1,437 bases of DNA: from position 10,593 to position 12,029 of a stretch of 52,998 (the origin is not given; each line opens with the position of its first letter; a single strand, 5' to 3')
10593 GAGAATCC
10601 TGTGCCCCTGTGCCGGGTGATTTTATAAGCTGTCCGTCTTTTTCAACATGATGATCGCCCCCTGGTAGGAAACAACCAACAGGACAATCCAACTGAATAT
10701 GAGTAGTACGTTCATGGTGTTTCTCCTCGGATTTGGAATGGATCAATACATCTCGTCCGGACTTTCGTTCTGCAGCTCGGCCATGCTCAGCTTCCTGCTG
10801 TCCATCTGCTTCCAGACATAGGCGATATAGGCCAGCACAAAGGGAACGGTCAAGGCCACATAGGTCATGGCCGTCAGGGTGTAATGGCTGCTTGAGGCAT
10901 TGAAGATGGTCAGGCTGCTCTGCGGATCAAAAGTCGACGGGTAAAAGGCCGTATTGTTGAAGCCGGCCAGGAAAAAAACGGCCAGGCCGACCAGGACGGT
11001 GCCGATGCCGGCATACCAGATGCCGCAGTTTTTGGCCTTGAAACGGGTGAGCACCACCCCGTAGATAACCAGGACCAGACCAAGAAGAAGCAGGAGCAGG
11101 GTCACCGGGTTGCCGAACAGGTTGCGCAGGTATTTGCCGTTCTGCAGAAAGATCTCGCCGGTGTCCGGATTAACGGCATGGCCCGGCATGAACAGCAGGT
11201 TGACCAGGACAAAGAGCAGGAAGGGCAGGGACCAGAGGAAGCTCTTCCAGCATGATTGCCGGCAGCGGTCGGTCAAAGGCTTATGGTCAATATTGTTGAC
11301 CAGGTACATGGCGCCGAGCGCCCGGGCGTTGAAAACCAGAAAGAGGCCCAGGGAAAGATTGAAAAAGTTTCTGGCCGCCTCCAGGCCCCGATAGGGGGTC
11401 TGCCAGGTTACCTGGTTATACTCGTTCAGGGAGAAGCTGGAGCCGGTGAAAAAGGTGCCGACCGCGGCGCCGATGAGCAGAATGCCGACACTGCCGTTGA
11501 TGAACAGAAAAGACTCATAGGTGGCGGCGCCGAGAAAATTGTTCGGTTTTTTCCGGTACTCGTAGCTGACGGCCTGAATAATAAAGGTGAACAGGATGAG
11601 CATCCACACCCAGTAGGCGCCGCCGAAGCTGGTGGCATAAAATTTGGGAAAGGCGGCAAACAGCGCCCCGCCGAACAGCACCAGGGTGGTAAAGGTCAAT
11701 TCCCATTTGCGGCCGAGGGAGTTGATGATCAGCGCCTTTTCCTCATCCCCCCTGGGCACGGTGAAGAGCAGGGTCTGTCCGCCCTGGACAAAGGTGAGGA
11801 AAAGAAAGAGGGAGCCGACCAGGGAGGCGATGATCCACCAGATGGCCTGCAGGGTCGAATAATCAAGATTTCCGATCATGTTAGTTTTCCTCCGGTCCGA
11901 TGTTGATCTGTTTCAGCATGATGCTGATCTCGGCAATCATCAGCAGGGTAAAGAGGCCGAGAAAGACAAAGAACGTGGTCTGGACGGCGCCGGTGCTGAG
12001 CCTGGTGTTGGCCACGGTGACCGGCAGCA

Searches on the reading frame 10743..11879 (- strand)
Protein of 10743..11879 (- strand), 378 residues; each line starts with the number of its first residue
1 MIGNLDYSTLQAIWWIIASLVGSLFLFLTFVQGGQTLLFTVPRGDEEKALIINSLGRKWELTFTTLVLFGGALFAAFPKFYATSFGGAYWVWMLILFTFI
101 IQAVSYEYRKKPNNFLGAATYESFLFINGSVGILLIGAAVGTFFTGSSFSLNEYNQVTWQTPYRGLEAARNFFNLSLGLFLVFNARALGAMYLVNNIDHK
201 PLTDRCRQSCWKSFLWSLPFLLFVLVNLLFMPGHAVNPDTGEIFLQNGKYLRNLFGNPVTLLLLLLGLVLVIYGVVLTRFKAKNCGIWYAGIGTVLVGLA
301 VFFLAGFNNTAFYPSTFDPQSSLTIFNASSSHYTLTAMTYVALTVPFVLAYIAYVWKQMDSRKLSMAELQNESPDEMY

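Call 94: find_encoding_contigs(protein=window:10743-11879:-, flank=10000, max_places=8)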
Protein window:10743-11879:- (378 aa): no gene with exactly this product is on record in the collection.
